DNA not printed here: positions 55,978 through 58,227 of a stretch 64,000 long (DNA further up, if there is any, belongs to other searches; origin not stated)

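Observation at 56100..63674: Low-GC horizontally acquired cassette: AOR-family oxidoreductase co-oriented with a BMP-type ABC importer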

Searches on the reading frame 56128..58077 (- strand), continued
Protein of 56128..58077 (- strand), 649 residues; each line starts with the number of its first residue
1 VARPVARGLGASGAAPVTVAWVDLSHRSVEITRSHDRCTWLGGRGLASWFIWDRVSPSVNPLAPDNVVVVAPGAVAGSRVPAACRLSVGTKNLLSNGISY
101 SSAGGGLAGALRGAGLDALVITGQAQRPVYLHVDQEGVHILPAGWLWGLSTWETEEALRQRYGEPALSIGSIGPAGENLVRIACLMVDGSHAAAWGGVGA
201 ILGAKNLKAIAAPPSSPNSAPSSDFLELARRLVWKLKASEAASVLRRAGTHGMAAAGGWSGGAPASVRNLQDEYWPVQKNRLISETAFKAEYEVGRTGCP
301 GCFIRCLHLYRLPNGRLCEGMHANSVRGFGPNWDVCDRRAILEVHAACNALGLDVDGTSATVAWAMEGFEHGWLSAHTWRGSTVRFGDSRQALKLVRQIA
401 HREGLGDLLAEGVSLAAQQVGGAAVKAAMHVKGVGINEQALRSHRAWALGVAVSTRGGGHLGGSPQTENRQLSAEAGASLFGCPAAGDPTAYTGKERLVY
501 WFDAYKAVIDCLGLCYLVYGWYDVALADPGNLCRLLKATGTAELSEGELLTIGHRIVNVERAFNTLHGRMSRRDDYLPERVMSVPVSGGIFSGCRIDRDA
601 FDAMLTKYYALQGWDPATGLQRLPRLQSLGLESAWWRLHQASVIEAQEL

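Call 62: find_encoding_contigs(protein=P0081, flank=10000, max_places=1)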
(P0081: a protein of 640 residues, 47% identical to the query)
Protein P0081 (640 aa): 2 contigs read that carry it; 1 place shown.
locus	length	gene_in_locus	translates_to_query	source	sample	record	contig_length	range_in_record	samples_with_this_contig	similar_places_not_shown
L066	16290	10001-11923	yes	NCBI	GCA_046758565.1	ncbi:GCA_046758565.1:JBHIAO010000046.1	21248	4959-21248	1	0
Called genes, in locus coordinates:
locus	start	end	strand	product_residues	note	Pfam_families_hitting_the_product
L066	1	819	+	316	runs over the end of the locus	PF00941:FAD_binding_5, PF03450:CO_deh_flav_C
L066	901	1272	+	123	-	-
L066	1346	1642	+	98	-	-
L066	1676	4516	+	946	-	PF00111:Fer2 (weak), PF01799:Fer2_2, PF01315:Ald_Xan_dh_C, PF02738:MoCoBD_1, PF20256:MoCoBD_2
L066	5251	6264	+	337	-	PF02608:Bmp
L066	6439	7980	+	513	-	PF00005:ABC_tran, PF13304:AAA_21 (faint), PF00005:ABC_tran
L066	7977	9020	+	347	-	PF02653:BPD_transp_2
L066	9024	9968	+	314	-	PF02653:BPD_transp_2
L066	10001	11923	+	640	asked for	PF02730:AFOR_N, PF01314:AFOR_C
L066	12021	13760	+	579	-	PF27530:HMA_AllF_N, PF02629:CoA_binding (weak), PF00549:Ligase_CoA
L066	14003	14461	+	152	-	-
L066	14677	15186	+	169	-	PF05635:23S_rRNA_IVP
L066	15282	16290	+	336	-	PF06545:AllG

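Call 63: find_encoding_contigs(protein=P0091, flank=10000, max_places=1)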
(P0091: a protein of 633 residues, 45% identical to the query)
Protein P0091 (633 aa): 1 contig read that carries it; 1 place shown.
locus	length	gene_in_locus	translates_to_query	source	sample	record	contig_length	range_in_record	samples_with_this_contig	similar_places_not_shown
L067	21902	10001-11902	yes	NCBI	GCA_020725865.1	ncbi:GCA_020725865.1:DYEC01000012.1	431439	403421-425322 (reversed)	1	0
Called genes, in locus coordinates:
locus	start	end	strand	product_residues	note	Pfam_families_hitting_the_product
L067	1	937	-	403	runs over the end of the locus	PF04389:Peptidase_M28 (faint), PF01546:Peptidase_M20, PF07687:M20_dimer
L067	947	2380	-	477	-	PF20695:UbiD_N, PF01977:UbiD, PF20696:UbiD_C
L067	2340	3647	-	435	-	PF07969:Amidohydro_3 (faint), PF01979:Amidohydro_1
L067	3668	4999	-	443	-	PF01979:Amidohydro_1, PF07969:Amidohydro_3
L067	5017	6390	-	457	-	PF01979:Amidohydro_1, PF07969:Amidohydro_3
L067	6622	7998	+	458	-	PF01979:Amidohydro_1, PF12890:DHOase (weak), PF07969:Amidohydro_3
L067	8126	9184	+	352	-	PF02729:OTCace_N, PF00185:OTCace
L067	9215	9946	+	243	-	PF00392:GntR, PF13545:HTH_Crp_2 (faint), PF25213:HVO_A0261_N (weak), PF07702:UTRA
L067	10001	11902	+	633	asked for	PF02730:AFOR_N, PF01314:AFOR_C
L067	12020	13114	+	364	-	PF02608:Bmp, PF13407:Peripla_BP_4 (faint)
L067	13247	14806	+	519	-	PF00005:ABC_tran, PF13304:AAA_21 (faint), PF00005:ABC_tran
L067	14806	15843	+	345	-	PF02653:BPD_transp_2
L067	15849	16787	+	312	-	PF02653:BPD_transp_2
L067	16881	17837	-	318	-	PF02289:MCH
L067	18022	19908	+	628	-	PF02730:AFOR_N, PF01314:AFOR_C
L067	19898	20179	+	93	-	PF02597:ThiS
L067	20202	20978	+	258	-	PF02817:E3_binding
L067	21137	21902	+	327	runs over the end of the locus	PF00676:E1_dh, PF02775:TPP_enzyme_C (faint)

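Call 65: search_protein_families(library=ncbifam, proteins=[L003:5238-6260:+, L065:4783-5799:+, L067:12020-13114:+, L064:3009-4142:+, L067:8126-9184:+, L067:6622-7998:+, L003:3549-4790:+, L003:2188-2973:+, L003:13468-15822:+], max_evalue=0.00001)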
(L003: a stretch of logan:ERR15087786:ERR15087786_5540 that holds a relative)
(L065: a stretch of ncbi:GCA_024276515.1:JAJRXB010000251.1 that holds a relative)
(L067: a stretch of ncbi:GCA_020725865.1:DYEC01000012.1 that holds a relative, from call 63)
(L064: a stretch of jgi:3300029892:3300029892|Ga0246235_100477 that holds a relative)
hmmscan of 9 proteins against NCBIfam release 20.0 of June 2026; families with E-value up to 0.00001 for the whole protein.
L003:5238-6260:+ (340 aa): 1 family
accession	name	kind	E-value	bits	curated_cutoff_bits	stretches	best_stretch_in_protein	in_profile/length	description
NF047927.1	ABC_BMP_B6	equivalog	8.3e-23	81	400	1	45-337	4-304/314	putative B6 ABC transporter substrate-binding protein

L065:4783-5799:+ (338 aa): 1 family
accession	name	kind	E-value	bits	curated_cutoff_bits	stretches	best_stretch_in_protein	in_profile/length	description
NF047927.1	ABC_BMP_B6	equivalog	7e-23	81.3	400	1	40-332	4-301/314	putative B6 ABC transporter substrate-binding protein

L067:12020-13114:+ (364 aa): 1 family
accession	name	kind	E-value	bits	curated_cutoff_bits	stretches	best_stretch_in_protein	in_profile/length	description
NF047927.1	ABC_BMP_B6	equivalog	4.3e-29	101.7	400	1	63-359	4-302/314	putative B6 ABC transporter substrate-binding protein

L064:3009-4142:+ (377 aa): 68 families (the best 25 are shown)
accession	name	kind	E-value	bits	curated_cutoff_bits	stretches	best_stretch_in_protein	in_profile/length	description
NF005593.0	PRK07324.1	equivalog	3.8e-99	332.2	476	1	4-375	2-371/373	aminotransferase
NF041364.1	GntC_guanitoxin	equivalog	1.5e-90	303.7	415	1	23-371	1-356/356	guanitoxin biosynthesis PLP-dependent (S)-gamma-hydroxy-L-arginine cyclodehydratase GntC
TIGR03947.1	viomycin_VioD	equivalog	2.7e-81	273.2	390.9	1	10-371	1-358/359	capreomycidine synthase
NF004770.0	PRK06108.1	subfamily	3.7e-45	154.4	422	1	58-374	69-394/396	pyridoxal phosphate-dependent aminotransferase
NF052290.2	MocR_like_YczR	exception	5.1e-44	150.7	487.4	1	57-370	137-456/458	MocR-like transcription factor YczR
NF005855.0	PRK07777.1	equivalog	1.2e-41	143.4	553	1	58-371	61-387/391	pyridoxal phosphate-dependent aminotransferase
TIGR01265.1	tyr_nico_aTase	subfamily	1.4e-41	142.8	292.45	1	57-375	68-402/403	tyrosine/nicotianamine family aminotransferase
NF041091.1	asp_aminotase_Arch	equivalog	8.7e-41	140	550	1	58-372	60-375/376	aspartate aminotransferase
NF004975.0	PRK06348.1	equivalog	2.8e-39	135.2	549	1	58-370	62-381/384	pyridoxal phosphate-dependent aminotransferase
NF006229.0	PRK08361.1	equivalog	3.4e-37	128.4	624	1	58-371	66-387/391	aspartate aminotransferase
NF005732.0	PRK07550.1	equivalog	3.9e-36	124.9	366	1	57-371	65-387/389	aminotransferase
NF006488.0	PRK08912.1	equivalog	8.8e-36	123.6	498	1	57-374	58-386/387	aminotransferase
NF005305.0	PRK06836.1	equivalog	1.7e-35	123.1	376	1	55-373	68-392/396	pyridoxal phosphate-dependent aminotransferase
NF006230.0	PRK08363.1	equivalog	1.1e-34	119.9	534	1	58-374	66-394/398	alanine aminotransferase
NF006569.0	PRK09082.1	subfamily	1.4e-34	119.8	420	1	58-369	63-384/386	methionine aminotransferase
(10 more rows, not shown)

L067:8126-9184:+ (352 aa): 15 families
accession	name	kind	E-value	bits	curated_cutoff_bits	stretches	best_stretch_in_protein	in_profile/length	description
NF003384.0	PRK04523.1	equivalog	8.5e-81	271.6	288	1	9-351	4-332/336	N-acetylornithine carbamoyltransferase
NF001986.0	PRK00779.1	subfamily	5.7e-71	239.1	306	1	7-352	4-304/307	ornithine carbamoyltransferase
TIGR00658.1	orni_carb_tr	equivalog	7.5e-70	235.5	280.85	1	9-351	1-302/304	ornithine carbamoyltransferase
TIGR04384.1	putr_carbamoyl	exception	3.3e-57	194.1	500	1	10-349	1-304/330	putrescine carbamoyltransferase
NF011380.0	PRK14805.1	equivalog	2.7e-54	184.3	421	1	10-350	3-298/302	ornithine carbamoyltransferase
NF005538.0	PRK07200.1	equivalog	2.3e-48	165.2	453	1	6-323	19-352/396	knotted carbamoyltransferase YgeW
NF003286.0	PRK04284.1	subfamily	7.1e-47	160.1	515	1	6-349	4-327/332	ornithine carbamoyltransferase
TIGR03316.1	ygeW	equivalog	3.8e-45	154.5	500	1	7-312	17-332/391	knotted carbamoyltransferase YgeW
NF009213.0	PRK12562.1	subfamily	1.7e-34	119.7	559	1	6-349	4-329/334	ornithine carbamoyltransferase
NF002470.0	PRK01713.1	equivalog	1.3e-32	113.6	545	1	6-348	5-329/334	ornithine carbamoyltransferase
TIGR00670.1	asp_carb_tr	equivalog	2e-29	102.7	236.95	1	11-352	3-303/304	aspartate carbamoyltransferase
NF002032.1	PRK00856.1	equivalog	8.3e-28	97.4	263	1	10-352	2-297/297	aspartate carbamoyltransferase catalytic subunit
NF011379.0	PRK14804.1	equivalog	1.2e-27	96.9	373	2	133-348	108-305/311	ornithine carbamoyltransferase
NF008853.0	PRK11891.1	equivalog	1e-17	63.9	560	1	6-351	85-397/430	aspartate carbamoyltransferase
NF006046.0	PRK08192.1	equivalog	5.7e-17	62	512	1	5-351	3-316/339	aspartate carbamoyltransferase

L067:6622-7998:+ (458 aa): 47 families (the best 25 are shown)
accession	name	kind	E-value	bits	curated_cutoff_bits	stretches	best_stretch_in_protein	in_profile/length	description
TIGR02033.1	D-hydantoinase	equivalog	1.3e-140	469.4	393.25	1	5-453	2-454/454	dihydropyrimidinase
NF009941.0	PRK13404.1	subfamily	1.2e-129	433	647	1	4-454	6-462/478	dihydropyrimidinase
TIGR03178.1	allantoinase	equivalog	2.5e-96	323.2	357.85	1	4-453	2-441/441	allantoinase AllB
NF004839.0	PRK06189.1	equivalog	4.1e-96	322.4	631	1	3-453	4-447/451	allantoinase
NF005960.0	PRK08044.1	equivalog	1.4e-80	271.3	688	1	3-453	4-450/453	allantoinase AllB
NF002668.0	PRK02382.1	equivalog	5.2e-79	266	452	1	15-452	10-427/436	dihydroorotase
NF058539.1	ergo_uti2_ErtD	equivalog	1.7e-75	254.6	650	1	3-452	3-446/449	hydantoin-5-propionate amidohydrolase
TIGR00857.1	pyrC_multi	subfamily_domain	4.8e-75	253.1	279.05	1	17-436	3-409/412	dihydroorotase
NF006559.0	PRK09060.1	equivalog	7.4e-72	242.1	482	1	3-452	6-437/444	dihydroorotase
NF005751.0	PRK07575.1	equivalog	1.1e-67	228.4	529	1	2-441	3-425/440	dihydroorotase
NF058538.1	ergo_util_ErtD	equivalog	1.7e-67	228.2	600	1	4-452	3-445/446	hydantoin-5-propionate amidohydrolase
NF006837.0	PRK09357.1-2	equivalog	2.9e-60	204.1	575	1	4-437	3-423/428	dihydroorotase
NF006688.0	PRK09236.1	equivalog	7.7e-57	193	535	1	1-444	1-434/444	dihydroorotase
NF003271.0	PRK04250.1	equivalog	1.6e-56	191.7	405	1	3-451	3-402/407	dihydroorotase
NF006836.0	PRK09357.1-1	equivalog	3.6e-55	187.4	538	1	4-440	4-428/432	dihydroorotase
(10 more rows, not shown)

L003:3549-4790:+ (413 aa): 49 families (the best 25 are shown)
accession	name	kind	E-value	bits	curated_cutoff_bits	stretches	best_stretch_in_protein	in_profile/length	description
NF005748.0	PRK07572.1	subfamily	4e-131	438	438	1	1-407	2-407/426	cytosine deaminase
NF006685.0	PRK09230.1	subfamily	4.1e-108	361.6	483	1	3-410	6-414/426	cytosine deaminase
NF004636.0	PRK05985.1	subfamily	2.4e-97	326.3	408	1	3-405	5-393/398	amidohydrolase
NF005759.0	PRK07583.1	equivalog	2.2e-76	257.3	403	1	17-403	41-424/438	cytosine deaminase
NF005312.0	PRK06846.1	subfamily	1.9e-59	201.6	447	1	15-403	31-408/412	amidohydrolase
NF005365.0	PRK06886.1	equivalog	5e-47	160.6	340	1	51-360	22-325/327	hypothetical protein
NF006252.0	PRK08393.1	equivalog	1e-17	64.3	617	1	1-377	1-364/424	N-ethylammeline chlorohydrolase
NF006056.0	PRK08204.1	subfamily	2.7e-17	62.7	391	1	17-69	25-77/449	hypothetical protein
NF005557.0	PRK07228.1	equivalog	7.5e-17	61.1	522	1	262-382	268-381/445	5'-deoxyadenosine deaminase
NF004701.0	PRK06038.1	equivalog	4.7e-16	58.5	609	1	2-378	5-368/432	N-ethylammeline chlorohydrolase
NF004995.0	PRK06380.1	subfamily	8.3e-16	58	567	1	196-380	191-365/418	metal-dependent hydrolase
NF006689.0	PRK09237.1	equivalog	4.8e-15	55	371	1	2-63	4-70/383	amidohydrolase/deacetylase family metallohydrolase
NF006549.0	PRK09045.1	equivalog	8.4e-15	54.3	540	1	192-380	204-383/444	TRZ/ATZ family hydrolase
TIGR01224.1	hutI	equivalog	4.9e-13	48.6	298.15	1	17-59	4-49/377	imidazolonepropionase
NF004839.0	PRK06189.1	equivalog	2.1e-11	43.1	631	1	1-61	3-65/451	allantoinase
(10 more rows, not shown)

L003:2188-2973:+ (261 aa): 1 family
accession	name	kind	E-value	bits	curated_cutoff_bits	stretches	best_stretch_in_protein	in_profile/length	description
TIGR03035.1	trp_arylform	equivalog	2.1e-15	57.3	223.05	1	10-167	2-148/206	arylformamidase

L003:13468-15822:+ (784 aa): 13 families
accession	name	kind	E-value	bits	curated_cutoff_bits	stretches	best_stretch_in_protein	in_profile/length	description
TIGR03194.1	4hydrxCoA_A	equivalog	2e-170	568.8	994.55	1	11-775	1-743/746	4-hydroxybenzoyl-CoA reductase subunit alpha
NF043082.1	XdhA_XDHase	equivalog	2.2e-168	561.8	780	1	7-780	1-754/758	xanthine dehydrogenase subunit XdhA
NF007426.0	PRK09970.1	equivalog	5.6e-162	540.5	916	1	5-780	4-757/761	xanthine dehydrogenase molybdenum-binding subunit XdhA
NF041018.1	glyceraldDH_alpha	equivalog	1.1e-142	477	790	1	7-775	3-741/741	glyceraldehyde dehydrogenase subunit alpha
TIGR03196.1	pucD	equivalog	1.1e-129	434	783.65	1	10-774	6-754/763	xanthine dehydrogenase subunit D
NF045668.1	pterin_aldehy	equivalog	2.1e-120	403.3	1100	2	5-557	173-720/905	molybdopterin-dependent aldehyde oxidoreductase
TIGR02416.1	CO_dehy_Mo_lg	equivalog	3.3e-118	395.9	991.15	1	20-774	6-767/770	aerobic carbon-monoxide dehydrogenase large subunit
NF040766.1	CODH_aero_grp5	exception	4.4e-116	388.9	950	2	5-594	3-592/785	aerobic carbon-monoxide dehydrogenase large subunit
TIGR02965.1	xanthine_xdhB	equivalog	1.9e-109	366.9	849.5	2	164-777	139-753/758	xanthine dehydrogenase molybdopterin binding subunit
TIGR03311.1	Se_dep_XDH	equivalog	8.7e-105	351.6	830.45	2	3-559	158-682/848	selenium-dependent xanthine dehydrogenase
TIGR03313.1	Se_sel_red_Mo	hypoth_equivalog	3.5e-104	349.3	1101.9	2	158-775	348-946/951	molybdopterin-dependent oxidoreductase Mo/Fe-S-binding subunit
NF041671.1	peri_hyde_PaoC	equivalog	2.5e-96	323.7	1180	2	5-516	16-496/735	aldehyde oxidoreductase molybdenum-binding subunit PaoC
TIGR02969.1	mam_aldehyde_ox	subfamily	1.5e-68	231.4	1912.3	2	4-556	573-1103/1330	aldehyde oxidase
